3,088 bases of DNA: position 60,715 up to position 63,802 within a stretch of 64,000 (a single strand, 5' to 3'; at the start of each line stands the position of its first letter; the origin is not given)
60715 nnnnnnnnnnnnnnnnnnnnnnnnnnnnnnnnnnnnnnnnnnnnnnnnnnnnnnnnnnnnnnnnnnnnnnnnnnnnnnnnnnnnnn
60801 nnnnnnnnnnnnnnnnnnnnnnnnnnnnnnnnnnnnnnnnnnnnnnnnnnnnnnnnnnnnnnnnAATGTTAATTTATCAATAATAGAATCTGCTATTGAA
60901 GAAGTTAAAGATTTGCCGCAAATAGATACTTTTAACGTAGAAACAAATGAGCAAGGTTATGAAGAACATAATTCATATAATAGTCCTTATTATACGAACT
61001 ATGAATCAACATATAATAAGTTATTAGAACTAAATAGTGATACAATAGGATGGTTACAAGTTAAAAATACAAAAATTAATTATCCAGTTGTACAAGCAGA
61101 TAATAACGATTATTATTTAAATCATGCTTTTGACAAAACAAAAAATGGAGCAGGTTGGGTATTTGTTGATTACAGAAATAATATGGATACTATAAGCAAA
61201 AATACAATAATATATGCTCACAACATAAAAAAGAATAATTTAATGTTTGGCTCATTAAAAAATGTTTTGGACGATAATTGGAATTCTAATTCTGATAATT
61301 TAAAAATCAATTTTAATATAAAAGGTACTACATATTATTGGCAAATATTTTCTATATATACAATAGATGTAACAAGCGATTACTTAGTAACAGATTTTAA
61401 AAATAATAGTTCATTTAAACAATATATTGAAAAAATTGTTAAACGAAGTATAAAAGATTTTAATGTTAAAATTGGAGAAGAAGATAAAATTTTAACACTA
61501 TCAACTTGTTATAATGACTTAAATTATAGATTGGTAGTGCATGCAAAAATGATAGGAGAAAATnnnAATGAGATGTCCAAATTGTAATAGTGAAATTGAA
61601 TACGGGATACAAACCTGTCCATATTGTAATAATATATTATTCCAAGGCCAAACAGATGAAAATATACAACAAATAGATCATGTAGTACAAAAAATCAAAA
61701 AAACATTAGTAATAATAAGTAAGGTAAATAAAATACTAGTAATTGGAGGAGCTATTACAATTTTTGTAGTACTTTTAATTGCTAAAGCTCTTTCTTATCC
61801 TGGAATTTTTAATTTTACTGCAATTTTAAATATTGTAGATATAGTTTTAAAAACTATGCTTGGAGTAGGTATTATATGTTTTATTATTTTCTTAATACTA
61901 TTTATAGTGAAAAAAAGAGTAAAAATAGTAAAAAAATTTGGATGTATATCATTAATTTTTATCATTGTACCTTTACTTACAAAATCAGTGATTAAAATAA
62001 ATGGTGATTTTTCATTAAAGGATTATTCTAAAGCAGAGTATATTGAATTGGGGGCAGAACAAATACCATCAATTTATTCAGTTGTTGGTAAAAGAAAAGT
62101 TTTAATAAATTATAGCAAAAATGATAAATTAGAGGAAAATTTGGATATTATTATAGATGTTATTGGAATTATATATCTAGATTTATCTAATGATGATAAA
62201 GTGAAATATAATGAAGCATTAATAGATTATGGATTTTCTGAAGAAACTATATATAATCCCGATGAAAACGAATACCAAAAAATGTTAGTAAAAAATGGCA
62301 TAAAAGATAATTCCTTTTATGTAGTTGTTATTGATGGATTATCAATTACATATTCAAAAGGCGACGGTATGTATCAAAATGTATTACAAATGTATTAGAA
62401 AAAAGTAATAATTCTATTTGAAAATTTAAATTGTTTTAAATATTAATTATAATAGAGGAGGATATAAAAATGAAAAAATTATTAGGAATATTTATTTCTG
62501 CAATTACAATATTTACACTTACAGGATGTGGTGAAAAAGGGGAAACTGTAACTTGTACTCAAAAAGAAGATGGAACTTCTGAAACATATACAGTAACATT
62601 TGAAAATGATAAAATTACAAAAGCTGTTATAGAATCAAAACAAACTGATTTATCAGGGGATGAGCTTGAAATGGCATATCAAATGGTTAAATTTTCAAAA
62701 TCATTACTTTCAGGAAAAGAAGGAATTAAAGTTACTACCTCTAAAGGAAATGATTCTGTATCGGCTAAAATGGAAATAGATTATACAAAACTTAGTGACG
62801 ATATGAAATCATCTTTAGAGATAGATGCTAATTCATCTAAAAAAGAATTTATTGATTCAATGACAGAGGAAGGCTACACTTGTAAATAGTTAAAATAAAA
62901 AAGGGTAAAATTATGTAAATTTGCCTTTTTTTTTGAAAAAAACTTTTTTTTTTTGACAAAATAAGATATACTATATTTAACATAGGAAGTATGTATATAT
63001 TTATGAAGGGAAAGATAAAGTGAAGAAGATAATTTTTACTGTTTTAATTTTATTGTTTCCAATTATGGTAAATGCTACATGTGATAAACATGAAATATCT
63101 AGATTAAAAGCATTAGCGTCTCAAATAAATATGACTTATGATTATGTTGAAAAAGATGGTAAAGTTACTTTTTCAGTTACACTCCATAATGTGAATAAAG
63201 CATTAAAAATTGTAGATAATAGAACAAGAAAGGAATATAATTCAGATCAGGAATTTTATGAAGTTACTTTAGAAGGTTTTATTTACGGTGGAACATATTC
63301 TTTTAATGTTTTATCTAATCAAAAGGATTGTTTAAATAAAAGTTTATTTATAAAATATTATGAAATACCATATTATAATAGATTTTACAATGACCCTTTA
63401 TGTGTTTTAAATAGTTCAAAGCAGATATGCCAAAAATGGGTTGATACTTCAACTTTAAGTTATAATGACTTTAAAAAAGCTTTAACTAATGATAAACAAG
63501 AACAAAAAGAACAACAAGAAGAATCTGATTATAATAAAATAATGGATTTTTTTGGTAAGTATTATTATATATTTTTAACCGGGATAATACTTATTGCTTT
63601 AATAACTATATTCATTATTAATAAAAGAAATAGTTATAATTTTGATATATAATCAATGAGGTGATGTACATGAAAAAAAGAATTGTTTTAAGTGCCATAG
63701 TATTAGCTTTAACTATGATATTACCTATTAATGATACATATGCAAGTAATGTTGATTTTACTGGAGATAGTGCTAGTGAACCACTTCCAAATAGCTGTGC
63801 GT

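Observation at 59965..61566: Class B sortase fused to a 280-aa N-terminal leucine-rich-repeat-like cytoplasmic domain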

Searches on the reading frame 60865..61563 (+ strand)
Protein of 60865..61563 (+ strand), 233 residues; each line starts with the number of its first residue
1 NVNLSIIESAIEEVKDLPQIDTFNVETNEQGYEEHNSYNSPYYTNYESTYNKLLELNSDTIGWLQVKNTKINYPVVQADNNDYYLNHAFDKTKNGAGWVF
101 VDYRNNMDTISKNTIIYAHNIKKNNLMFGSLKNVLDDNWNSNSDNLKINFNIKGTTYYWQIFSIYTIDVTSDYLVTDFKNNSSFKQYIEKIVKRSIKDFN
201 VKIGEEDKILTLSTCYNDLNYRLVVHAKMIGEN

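Call 49: search_solved_structures(query=window:60865-61563:+, max_evalue=0.001, show_alignments=1)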
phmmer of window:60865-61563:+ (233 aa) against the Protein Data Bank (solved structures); distinct sequences matched with E-value up to 0.001: 15.
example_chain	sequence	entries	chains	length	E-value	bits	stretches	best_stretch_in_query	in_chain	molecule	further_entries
2oqw_A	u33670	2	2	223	1.4e-35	126.2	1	48-230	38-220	Sortase B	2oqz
1rz2_A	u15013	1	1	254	3.8e-35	124.8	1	48-230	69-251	conserved hypothetical protein BA4783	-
5jcv_A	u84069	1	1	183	5.9e-35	124.2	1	52-222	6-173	Lmo2181 protein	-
1ng5_A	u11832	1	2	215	1.6e-31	112.9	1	40-230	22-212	sortase B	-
5gyj_A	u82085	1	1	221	1.6e-31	112.9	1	45-228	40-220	Putative peptidase C60B, sortase B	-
6kyc_A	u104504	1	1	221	3.4e-31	111.9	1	45-228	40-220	Putative peptidase C60B, sortase B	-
1qx6_A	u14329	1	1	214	3.6e-31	111.8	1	41-230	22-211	NPQTN specific sortase B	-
4lfd_A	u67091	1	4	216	4.3e-31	111.5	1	42-230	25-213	Sortase B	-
4ux7_A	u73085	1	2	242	4.5e-31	111.5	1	50-230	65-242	PUTATIVE PEPTIDASE C60B, SORTASE B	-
1qwz_A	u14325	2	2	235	4.8e-31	111.4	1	40-230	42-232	NPQTN specific sortase B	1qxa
6kyd_A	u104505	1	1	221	7.3e-31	110.8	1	45-228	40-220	Putative peptidase C60B, sortase B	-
5b23_A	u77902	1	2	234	1.9e-25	93.1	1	47-230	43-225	Uncharacterized protein Sortase B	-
5yfk_A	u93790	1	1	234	3.9e-24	88.8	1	47-230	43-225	Uncharacterized protein Sortase B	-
4y4q_A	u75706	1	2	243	1.5e-21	80.3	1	48-229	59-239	Sortase, SrtB family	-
3psq_A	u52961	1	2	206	8.5e-21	77.8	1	32-217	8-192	Hypothetical exported protein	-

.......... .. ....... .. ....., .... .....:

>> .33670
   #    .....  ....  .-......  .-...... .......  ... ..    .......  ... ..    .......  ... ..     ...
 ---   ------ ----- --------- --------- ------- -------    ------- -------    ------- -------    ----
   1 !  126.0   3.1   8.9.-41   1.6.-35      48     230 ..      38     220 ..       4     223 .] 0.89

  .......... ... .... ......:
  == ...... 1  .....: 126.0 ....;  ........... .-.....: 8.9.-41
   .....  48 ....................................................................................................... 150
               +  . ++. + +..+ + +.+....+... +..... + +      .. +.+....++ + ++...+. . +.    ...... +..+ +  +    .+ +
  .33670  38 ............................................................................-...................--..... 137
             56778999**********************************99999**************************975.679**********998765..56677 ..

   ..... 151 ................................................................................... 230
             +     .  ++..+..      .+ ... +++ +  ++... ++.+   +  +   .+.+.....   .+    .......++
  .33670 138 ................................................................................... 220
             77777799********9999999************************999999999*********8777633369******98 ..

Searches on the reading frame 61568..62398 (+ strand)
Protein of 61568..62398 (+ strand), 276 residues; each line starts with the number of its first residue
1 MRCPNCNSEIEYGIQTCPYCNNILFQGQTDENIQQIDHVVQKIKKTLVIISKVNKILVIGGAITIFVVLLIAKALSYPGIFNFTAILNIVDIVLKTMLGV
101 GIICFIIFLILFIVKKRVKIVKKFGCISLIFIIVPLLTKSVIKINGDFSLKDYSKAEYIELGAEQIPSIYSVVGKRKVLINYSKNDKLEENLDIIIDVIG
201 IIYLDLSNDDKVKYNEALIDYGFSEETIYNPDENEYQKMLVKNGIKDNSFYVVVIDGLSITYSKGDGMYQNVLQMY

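Call 3: search_protein_families(library=pfam, proteins=[window:61568-62398:+], max_evalue=0.1)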
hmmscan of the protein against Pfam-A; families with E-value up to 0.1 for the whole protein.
window:61568-62398:+ (276 aa): 5 families
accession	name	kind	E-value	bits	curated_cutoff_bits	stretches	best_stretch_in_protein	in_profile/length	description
PF13240.11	Zn_Ribbon_1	-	0.0054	16.9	25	1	3-21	2-20/23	zinc-ribbon domain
PF12773.13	DZR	-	0.036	14.7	27.3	1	2-21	26-45/45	Double zinc ribbon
PF24460.1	DUF7575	-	0.039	13.8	28.5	1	2-20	5-23/28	Domain of unknown function (DUF7575)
PF20097.4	DUF6487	-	0.077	13.9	24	0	17-29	1-13/67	Domain of unknown function (DUF6487)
PF13248.11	Zn_ribbon_3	-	0.092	12.7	27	0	2-20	4-22/26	zinc-ribbon domain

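Call 4: search_protein_families(library=ncbifam, proteins=[window:61568-62398:+], max_evalue=0.1)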
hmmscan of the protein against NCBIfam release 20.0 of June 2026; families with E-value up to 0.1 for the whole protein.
window:61568-62398:+ (276 aa): 1 family
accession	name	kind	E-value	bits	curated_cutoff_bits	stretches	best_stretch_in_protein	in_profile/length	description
NF049953.1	ribbon_DG_selen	exception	0.00057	19.8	130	1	3-57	8-60/172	zinc ribbon-containing (seleno)protein DG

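Call 85: search_protein_families(library=padloc, proteins=[window:61568-62398:+], max_evalue=0.1)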
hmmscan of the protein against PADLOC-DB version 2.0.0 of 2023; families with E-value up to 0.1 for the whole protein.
window:61568-62398:+ (276 aa): 0 families

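Call 86: search_protein_families(library=phrogs, proteins=[window:61568-62398:+], max_evalue=0.1)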
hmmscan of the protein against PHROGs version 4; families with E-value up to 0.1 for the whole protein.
window:61568-62398:+ (276 aa): 3 families
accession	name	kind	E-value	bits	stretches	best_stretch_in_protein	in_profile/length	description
phrog_4875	-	unknown function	1.1e-05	26.5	1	2-46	14-62/77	-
phrog_6586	-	unknown function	0.0066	17.3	1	1-104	4-108/129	-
phrog_9700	-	unknown function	0.016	15.1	1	2-43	8-47/483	-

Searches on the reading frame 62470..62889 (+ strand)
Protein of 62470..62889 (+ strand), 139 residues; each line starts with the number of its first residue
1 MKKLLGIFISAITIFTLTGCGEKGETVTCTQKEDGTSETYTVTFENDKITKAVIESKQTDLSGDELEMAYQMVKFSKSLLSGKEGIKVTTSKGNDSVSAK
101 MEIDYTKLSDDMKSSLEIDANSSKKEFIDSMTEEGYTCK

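Call 3: search_protein_families(library=pfam, proteins=[window:62470-62889:+], max_evalue=0.1)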
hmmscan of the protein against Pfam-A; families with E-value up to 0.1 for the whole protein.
window:62470-62889:+ (139 aa): 1 family
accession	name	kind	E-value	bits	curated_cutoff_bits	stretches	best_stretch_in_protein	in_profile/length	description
PF06998.16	DUF1307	-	0.00037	21.1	28.3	1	25-125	1-104/123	Protein of unknown function (DUF1307)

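Call 4: search_protein_families(library=ncbifam, proteins=[window:62470-62889:+], max_evalue=0.1)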
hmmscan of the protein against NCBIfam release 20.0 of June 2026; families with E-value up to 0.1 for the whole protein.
window:62470-62889:+ (139 aa): 7 families
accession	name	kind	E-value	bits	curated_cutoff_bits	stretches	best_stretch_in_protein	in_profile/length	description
NF041193.1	lipo_SP0191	subfamily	0.00032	20.8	75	1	1-132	1-114/190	SP0191 family lipoprotein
NF050125.1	ChrA_rel_RiPP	equivalog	0.024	15.4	40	1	2-36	5-38/56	chryseobasin-related MNIO class RiPP peptide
NF047847.2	SS_mature_LptM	equivalog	0.025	14.7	27.7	1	1-21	1-21/31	LPS translocon maturation chaperone LptM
TIGR00340.1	zpr1_rel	hypoth_equivalog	0.033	13.6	117.95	1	20-90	34-103/163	zinc finger protein ZPR1 homolog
NF053514.2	JUQZ_fam_ocin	equivalog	0.053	13.8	40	0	1-59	1-47/107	BLB8/JUQZ-1 family protein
TIGR01399.1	hrcV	equivalog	0.064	11.7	692.25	1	27-128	387-488/677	type III secretion system export apparatus subunit SctV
NF047408.1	SA0632_fam_LP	equivalog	0.067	12.9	70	1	1-25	1-23/68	SA0632 family lipoprotein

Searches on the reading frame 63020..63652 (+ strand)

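Call 3: search_protein_families(library=pfam, proteins=[window:63020-63652:+], max_evalue=0.1)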
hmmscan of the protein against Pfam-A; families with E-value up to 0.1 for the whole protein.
window:63020-63652:+ (210 aa): 5 families
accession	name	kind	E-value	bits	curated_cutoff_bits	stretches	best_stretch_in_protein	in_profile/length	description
PF09645.16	F-112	-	0.0099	16.4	25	1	129-173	41-86/110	F-112 protein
PF18400.7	Thioredoxin_12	-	0.012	15.9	26.1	1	61-166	30-127/190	Thioredoxin-like domain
PF02618.21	YceG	-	0.025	14.5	32.4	1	48-107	66-128/275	YceG-like family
PF13273.12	DUF4064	-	0.06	14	32.1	0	149-200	33-81/102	Protein of unknown function (DUF4064)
PF13038.11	DUF3899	-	0.09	13.6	23.4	0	146-198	31-86/88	Domain of unknown function (DUF3899)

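Call 4: search_protein_families(library=ncbifam, proteins=[window:63020-63652:+], max_evalue=0.1)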
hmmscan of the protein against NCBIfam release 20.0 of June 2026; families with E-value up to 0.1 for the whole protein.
window:63020-63652:+ (210 aa): 0 families
